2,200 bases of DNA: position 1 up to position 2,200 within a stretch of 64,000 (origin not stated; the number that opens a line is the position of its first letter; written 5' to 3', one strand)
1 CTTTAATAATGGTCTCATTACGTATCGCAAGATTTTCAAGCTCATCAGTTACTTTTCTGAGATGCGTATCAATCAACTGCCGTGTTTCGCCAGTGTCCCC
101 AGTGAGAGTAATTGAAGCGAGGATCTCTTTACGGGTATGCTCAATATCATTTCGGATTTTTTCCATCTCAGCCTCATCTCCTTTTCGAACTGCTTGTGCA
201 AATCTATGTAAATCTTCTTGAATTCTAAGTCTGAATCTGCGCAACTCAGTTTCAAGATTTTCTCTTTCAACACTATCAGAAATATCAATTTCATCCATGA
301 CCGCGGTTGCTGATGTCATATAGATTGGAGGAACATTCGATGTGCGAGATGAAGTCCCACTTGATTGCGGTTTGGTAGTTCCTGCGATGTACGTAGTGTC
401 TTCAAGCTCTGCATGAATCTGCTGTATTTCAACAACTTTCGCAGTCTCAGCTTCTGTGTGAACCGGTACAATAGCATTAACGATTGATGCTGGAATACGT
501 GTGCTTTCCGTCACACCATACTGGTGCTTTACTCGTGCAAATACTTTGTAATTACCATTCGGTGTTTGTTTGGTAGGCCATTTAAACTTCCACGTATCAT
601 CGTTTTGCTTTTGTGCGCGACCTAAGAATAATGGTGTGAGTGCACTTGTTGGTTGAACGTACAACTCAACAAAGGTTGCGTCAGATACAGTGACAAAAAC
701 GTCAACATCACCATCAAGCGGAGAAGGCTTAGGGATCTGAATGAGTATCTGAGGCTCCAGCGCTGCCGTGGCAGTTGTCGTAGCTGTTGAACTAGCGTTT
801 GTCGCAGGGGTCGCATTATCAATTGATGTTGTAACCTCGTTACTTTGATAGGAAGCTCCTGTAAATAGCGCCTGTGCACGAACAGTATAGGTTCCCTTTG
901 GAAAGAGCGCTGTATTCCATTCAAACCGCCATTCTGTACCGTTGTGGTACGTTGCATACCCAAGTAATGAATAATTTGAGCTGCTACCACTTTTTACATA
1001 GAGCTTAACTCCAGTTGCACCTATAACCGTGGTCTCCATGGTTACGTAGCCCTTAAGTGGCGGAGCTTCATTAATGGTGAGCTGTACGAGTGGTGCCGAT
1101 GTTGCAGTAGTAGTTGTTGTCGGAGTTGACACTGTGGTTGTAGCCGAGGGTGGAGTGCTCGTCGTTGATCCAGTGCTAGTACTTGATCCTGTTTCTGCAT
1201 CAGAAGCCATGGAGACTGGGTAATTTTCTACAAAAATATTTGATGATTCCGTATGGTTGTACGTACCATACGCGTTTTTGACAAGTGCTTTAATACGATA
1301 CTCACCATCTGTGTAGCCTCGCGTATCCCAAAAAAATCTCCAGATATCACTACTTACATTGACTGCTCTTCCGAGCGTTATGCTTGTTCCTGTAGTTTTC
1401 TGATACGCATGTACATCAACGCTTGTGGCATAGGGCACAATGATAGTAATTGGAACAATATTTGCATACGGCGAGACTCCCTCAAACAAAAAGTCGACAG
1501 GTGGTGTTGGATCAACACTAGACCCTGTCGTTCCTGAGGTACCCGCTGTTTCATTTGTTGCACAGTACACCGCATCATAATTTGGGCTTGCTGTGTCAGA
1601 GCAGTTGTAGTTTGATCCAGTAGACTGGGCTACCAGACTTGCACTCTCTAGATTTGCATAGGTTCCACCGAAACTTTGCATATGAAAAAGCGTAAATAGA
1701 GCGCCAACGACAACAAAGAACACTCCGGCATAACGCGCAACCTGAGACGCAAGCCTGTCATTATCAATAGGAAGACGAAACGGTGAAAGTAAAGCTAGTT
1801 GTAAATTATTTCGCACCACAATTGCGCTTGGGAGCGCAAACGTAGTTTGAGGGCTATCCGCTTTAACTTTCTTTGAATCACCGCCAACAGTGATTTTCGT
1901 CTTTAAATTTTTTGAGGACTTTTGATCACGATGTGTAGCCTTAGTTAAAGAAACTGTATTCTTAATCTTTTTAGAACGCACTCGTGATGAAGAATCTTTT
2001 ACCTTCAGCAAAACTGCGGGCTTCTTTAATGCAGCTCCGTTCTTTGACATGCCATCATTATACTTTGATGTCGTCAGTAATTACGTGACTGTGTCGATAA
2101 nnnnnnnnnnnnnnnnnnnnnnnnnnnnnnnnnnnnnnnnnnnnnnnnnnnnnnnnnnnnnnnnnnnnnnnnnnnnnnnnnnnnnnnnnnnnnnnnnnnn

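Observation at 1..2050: Two genes missing from the supplied ORF track: a 524-aa type II membrane Ig-repeat protein and a downstream coiled-coil protein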

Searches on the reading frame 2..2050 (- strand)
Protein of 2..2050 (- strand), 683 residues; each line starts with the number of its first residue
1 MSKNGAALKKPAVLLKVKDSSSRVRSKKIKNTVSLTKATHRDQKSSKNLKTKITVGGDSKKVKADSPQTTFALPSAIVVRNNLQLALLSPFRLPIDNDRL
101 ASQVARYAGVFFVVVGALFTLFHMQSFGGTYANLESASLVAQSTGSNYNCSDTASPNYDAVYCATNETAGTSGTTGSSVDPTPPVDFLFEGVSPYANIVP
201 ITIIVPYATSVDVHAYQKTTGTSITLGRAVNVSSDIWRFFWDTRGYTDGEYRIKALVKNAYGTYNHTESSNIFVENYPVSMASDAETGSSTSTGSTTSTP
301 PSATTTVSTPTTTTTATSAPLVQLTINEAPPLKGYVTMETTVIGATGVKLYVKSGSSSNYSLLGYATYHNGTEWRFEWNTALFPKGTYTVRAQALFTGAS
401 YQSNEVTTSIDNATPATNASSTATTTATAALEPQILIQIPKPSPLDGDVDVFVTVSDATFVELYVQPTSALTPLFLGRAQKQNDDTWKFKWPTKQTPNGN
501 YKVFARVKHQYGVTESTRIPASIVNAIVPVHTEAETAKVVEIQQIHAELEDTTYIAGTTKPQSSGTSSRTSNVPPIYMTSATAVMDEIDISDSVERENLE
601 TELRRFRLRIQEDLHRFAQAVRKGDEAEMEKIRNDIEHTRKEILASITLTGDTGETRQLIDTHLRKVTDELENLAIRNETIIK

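Call 8: search_protein_families(library=pfam, proteins=[window:2-2050:-], max_evalue=1)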
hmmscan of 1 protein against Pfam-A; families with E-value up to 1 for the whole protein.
window:2-2050:- (683 aa): 3 families
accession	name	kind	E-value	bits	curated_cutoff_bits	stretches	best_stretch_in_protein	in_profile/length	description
PF13750.12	Big_3_3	-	0.0057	16.8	27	1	373-429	2-60/157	Bacterial Ig-like domain (group 3)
PF07495.19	Y_Y_Y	-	0.0099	16.2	26.6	0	495-516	34-55/65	Y_Y_Y domain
PF16967.11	TcfC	-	0.15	12.1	29.4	0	493-517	38-62/68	E-set like domain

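Call 9: search_protein_families(library=ncbifam, proteins=[window:2-2050:-], max_evalue=1)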
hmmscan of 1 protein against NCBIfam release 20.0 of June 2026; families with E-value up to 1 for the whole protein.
window:2-2050:- (683 aa): 0 families

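Call 10: find_homologous_proteins(query=window:2-2050:-)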
Query window:2-2050:- (683 aa): 3 proteins with E <= 0.001 among 8000 candidates.
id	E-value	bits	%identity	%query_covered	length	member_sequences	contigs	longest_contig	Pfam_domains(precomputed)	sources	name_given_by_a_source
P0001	6.2e-150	519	40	99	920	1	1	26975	PF18884.6,PF19077.7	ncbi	-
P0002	8.8e-148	511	41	53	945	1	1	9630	PF18884.6,PF19077.7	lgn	-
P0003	8.3e-93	330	32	100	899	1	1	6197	PF17957.8,PF18884.6,PF19077.7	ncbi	-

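Call 14: find_encoding_contigs(protein=P0001, flank=10000)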
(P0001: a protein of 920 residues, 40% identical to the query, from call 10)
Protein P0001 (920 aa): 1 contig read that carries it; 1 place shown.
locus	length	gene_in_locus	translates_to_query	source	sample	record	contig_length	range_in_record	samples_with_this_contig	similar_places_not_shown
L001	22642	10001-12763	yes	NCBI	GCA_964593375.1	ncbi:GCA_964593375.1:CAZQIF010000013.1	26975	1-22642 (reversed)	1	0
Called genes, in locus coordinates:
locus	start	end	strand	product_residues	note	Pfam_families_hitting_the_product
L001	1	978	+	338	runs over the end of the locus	-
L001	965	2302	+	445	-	-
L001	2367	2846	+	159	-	-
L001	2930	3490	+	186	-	PF08534:Redoxin, PF00578:AhpC-TSA, PF13098:Thioredoxin_2 (faint)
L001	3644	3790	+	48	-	-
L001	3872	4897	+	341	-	PF01594:AI-2E_transport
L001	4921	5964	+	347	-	PF09587:PGA_cap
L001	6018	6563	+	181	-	PF00254:FKBP_C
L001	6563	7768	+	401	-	PF01702:TGT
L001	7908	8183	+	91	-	PF04851:ResIII, PF00270:DEAD (weak)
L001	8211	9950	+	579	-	PF17757:UvrB_inter, PF27431:UvrB_3rd, PF00271:Helicase_C, PF12344:UvrB, PF02151:UVR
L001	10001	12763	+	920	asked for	PF18884:TSP3_bac (weak), PF19077:Big_13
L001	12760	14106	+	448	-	PF00512:HisKA, PF02518:HATPase_c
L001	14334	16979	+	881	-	PF02463:SMC_N (faint), PF20720:nSTAND3 (faint), PF00005:ABC_tran (faint), PF13304:AAA_21 (faint), PF13555:AAA_29 (faint), PF17760:UvrA_inter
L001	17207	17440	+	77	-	-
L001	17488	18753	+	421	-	PF01541:GIY-YIG, PF02151:UVR (faint), PF08459:UvrC_RNaseH_dom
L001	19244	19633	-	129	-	PF02452:PemK_toxin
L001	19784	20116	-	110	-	-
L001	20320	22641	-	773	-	?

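Call 16: find_encoding_contigs(protein=P0003, flank=10000)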
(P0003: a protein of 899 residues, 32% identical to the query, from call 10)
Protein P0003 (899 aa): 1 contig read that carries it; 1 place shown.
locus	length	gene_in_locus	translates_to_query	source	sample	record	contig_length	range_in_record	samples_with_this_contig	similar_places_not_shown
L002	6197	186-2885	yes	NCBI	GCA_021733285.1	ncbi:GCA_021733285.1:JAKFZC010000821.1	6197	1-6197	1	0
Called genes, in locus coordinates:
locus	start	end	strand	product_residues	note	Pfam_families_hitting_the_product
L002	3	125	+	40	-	?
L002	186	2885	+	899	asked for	PF17957:Big_7 (faint), PF18884:TSP3_bac (faint), PF19077:Big_13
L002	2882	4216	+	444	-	PF00512:HisKA, PF02518:HATPase_c, PF13589:HATPase_c_3 (weak)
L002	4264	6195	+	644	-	?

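Call 17: find_encoding_contigs(protein=P0002, flank=10000)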
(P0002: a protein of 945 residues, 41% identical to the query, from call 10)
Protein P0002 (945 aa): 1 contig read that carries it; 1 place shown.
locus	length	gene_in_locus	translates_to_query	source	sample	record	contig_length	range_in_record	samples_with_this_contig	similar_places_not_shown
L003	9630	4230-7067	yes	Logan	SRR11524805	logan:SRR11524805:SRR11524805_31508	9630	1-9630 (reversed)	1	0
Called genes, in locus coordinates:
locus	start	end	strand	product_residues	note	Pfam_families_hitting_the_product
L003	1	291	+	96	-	?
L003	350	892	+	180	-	PF00254:FKBP_C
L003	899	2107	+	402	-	PF01702:TGT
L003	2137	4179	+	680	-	PF04851:ResIII, PF17757:UvrB_inter, PF27431:UvrB_3rd, PF00271:Helicase_C, PF12344:UvrB, PF02151:UVR (weak)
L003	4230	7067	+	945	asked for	PF18884:TSP3_bac (weak), PF19077:Big_13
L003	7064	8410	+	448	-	PF00512:HisKA, PF02518:HATPase_c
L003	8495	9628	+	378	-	?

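Call 18: find_related_loci(query=A1, collection=genome_contigs, flank=6000)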
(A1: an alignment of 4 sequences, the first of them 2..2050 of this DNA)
Query A1 (683 aa) in genome_contigs; peptide patterns used: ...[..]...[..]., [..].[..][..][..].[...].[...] (x = any residue, [..] = any of these).
51 stretches matched a pattern; 1 encode a relative of the query (tblastn E <= 1e-3); 1 distinct loci.
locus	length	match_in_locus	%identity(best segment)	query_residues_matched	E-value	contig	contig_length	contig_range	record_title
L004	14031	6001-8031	40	10-683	3e-152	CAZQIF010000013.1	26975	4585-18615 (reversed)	MAG TPA_asm: uncultured Candidatus Saccharibacteria bacterium isolate SRP286056_co3_504 genome assembly, contig: NODE_14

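Call 22: search_protein_families(library=pfam, proteins=[P0001, P0003, L001:12760-14106:+], max_evalue=0.1)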
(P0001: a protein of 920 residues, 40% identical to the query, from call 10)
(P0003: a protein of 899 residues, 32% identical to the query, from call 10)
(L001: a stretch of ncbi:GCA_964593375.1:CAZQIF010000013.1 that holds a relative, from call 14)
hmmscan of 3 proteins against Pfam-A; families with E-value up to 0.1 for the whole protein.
P0001 (920 aa): 6 families
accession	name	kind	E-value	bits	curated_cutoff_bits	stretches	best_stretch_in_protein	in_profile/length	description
PF19077.6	Big_13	-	4.7e-13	49.9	27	1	790-855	32-98/102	Bacterial Ig-like domain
PF18884.5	TSP3_bac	-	1.9e-05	24.8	25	1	696-718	1-22/22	Bacterial TSP3 repeat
PF17936.7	Big_6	-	0.00012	22.6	27.6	1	783-845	11-72/83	Bacterial Ig domain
PF05915.17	TMEM_230_134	-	0.043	14.4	26.8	0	874-910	36-71/119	Transmembrane proteins 230/134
PF01442.23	Apolipoprotein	-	0.081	13.1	90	0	594-692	23-122/190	Apolipoprotein A1/A4/E domain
PF11544.13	Spc42p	-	0.1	13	25.6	0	586-646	8-66/75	Spindle pole body component Spc42p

P0003 (899 aa): 5 families
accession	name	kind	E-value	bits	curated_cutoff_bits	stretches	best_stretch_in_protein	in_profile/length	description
PF19077.6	Big_13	-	1.6e-12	48.2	27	1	764-828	29-95/102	Bacterial Ig-like domain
PF18884.5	TSP3_bac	-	1.5e-08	34.8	25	2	676-697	1-21/22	Bacterial TSP3 repeat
PF17957.7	Big_7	-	2.7e-06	28.3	24.1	0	159-229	7-67/70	Bacterial Ig domain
PF24430.1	DUF7553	-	0.0039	18.1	27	1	592-636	30-74/85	Family of unknown function (DUF7553)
PF17294.7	Lipoprotein_22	-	0.077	13.1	28.5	0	6-47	40-80/166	Uncharacterised lipoprotein family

L001:12760-14106:+ (448 aa): 5 families
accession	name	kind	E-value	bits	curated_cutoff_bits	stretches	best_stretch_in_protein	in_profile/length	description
PF02518.31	HATPase_c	-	4e-29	101.7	26.4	1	338-447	1-109/111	Histidine kinase-, DNA gyrase B-, and HSP90-like ATPase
PF00512.31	HisKA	-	5.2e-19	68.5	26.9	1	227-292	2-66/66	His Kinase A (phospho-acceptor) domain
PF13581.12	HATPase_c_2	-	0.00024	21.6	27.4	1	346-425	35-112/127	Histidine kinase-like ATPase domain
PF13589.12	HATPase_c_3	-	0.0022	18.5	25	1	344-410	4-71/137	Histidine kinase-, DNA gyrase B-, and HSP90-like ATPase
PF20304.3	Sp-CxC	-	0.081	13.4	27.5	0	341-380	23-62/63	Small protein from certain CxC ATPase-based DNA modification systems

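Call 23: search_solved_structures(query=A1, max_evalue=1)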
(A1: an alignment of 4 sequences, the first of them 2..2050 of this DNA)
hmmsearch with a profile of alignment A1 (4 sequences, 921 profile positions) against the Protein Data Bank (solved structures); distinct sequences matched with E-value up to 1: 2.
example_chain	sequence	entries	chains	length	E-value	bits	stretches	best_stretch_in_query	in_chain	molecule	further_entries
6tbm_P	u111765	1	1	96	0.057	14.4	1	590-678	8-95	Transcription and mRNA export factor SUS1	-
5oi7_A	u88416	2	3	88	0.64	10.9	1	631-693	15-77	Centrosomal protein of 85 kDa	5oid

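Call 32: search_protein_representatives(alignment_id=A1)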
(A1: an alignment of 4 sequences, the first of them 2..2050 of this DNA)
Query: 4 sequences, 921 profile positions. Proteins with E-value up to 0.001 (for the whole library): 20918; up to 1e-10: 5073; up to 1e-30: 1540. The best 150 are listed.
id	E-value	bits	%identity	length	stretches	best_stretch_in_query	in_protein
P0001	0.0e+00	1669.2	-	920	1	1-921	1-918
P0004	0.0e+00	1158.3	-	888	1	7-918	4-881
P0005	0.0e+00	1041.8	-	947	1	3-914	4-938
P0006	2.1e-288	975.6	-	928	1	10-920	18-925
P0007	8.8e-287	970.2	-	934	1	24-916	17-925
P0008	2.8e-286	968.5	-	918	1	11-915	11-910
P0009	3.0e-285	965.1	-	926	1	12-914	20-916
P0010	8.6e-277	937.1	-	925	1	8-921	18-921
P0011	1.4e-276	936.5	-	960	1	8-919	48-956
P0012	3.4e-261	885.5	-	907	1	18-921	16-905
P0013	1.7e-258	876.6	-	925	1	8-916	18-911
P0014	1.6e-257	873.3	-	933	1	18-917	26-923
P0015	2.9e-255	865.9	-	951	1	22-916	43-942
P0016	3.2e-253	859.1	-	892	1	11-919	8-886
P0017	3.8e-248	842.3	-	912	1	2-916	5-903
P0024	3.2e-239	812.8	-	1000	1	71-919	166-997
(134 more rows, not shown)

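Call 36: find_homologous_proteins(query=A3, max_evalue=1e-30)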
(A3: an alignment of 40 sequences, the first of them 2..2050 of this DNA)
Query A3 (40 sequences) (683 aa, profile of the alignment): 3 proteins with E <= 1e-30 among 8000 candidates.
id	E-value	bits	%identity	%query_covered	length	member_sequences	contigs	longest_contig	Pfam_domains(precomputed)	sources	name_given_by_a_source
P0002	0.0e+0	1115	41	53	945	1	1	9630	PF18884.6,PF19077.7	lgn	-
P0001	0.0e+0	1101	40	99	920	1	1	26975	PF18884.6,PF19077.7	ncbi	-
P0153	9.3e-89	317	24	41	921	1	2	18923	PF18884.6,PF19077.7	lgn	-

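Call 38: predict_structure(alignment_id=A1)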
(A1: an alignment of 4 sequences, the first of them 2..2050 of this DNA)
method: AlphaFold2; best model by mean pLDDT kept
length: 683 residues; sequences in the alignment: 4
mean_pLDDT: 59.6   pTM: 0.27
mean pLDDT of the five models: 59.6, 57.0, 56.8, 54.4, 53.3
residues with pLDDT >= 90: 16; 70-90: 288; 50-70: 136; < 50: 243
segments of 3 or more residues with pLDDT < 50: 1-109, 116-149, 166-178, 191-196, 277-299, 301-318, 331-333, 412-432, 527-531, 562-571
pLDDT, mean of each block of 10 residues (from residue 1): 29 28 30 28 27 26 26 27 32 37 45 48 32 23 36 58 49 36 69 57 81 81 81 79 73 82 67 51 29 30 32 36 67 60 72 74 73 74 76 71 78 35 28 71 71 84 84 84 87 77 84 78 60 62 71 60 46 62 70 77 82 83 85 89 78 73 83 79 70
secondary structure, 60 per line:
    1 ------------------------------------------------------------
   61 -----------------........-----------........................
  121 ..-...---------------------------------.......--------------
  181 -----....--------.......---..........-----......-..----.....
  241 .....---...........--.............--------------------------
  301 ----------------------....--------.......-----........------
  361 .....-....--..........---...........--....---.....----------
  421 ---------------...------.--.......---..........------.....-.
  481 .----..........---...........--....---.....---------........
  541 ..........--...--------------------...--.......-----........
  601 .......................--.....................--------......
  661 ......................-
elements in order (helices of 4 or more, strands of 3 or more residues): H78-85 H97-122 H160-166 E186-189 E198-204 E208-217 E223-228 E236-242 E249-259 E262-274 E323-326 E335-341 E347-354 E361-365 E367-370 E373-379 E386-396 E399-402 E406-410 E436-438 E448-454 E458-467 E474-478 E486-492 E499-509 E512-515 E519-523 H533-550 E553-555 E576-578 H581-587 H593-623 H626-646 H655-682

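Call 41: find_encoding_contigs(protein=P0153, flank=8000, max_places=2)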
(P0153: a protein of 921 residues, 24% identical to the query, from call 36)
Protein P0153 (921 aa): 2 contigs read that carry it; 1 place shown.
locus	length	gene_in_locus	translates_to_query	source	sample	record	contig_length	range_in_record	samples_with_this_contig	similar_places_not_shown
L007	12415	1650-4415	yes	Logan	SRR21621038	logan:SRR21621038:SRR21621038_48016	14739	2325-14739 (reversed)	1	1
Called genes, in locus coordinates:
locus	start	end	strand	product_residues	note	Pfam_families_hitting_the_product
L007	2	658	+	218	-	?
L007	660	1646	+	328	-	PF02779:Transket_pyr, PF02780:Transketolase_C, PF22613:Transketolase_C_1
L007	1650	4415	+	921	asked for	PF18884:TSP3_bac (faint), PF19077:Big_13 (weak)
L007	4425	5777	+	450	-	PF00512:HisKA, PF02518:HATPase_c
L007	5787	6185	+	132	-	PF01219:DAGK_prokar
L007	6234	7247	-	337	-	PF00294:PfkB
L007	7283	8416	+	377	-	PF00274:Glycolytic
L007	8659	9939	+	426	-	PF13385:Laminin_G_3, PF02210:Laminin_G_2 (faint), PF01471:PG_binding_1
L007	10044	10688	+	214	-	PF01386:Ribosomal_L25p, PF14693:Ribosomal_TL5_C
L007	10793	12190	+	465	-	PF13406:SLT_2 (faint)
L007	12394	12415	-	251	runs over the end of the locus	-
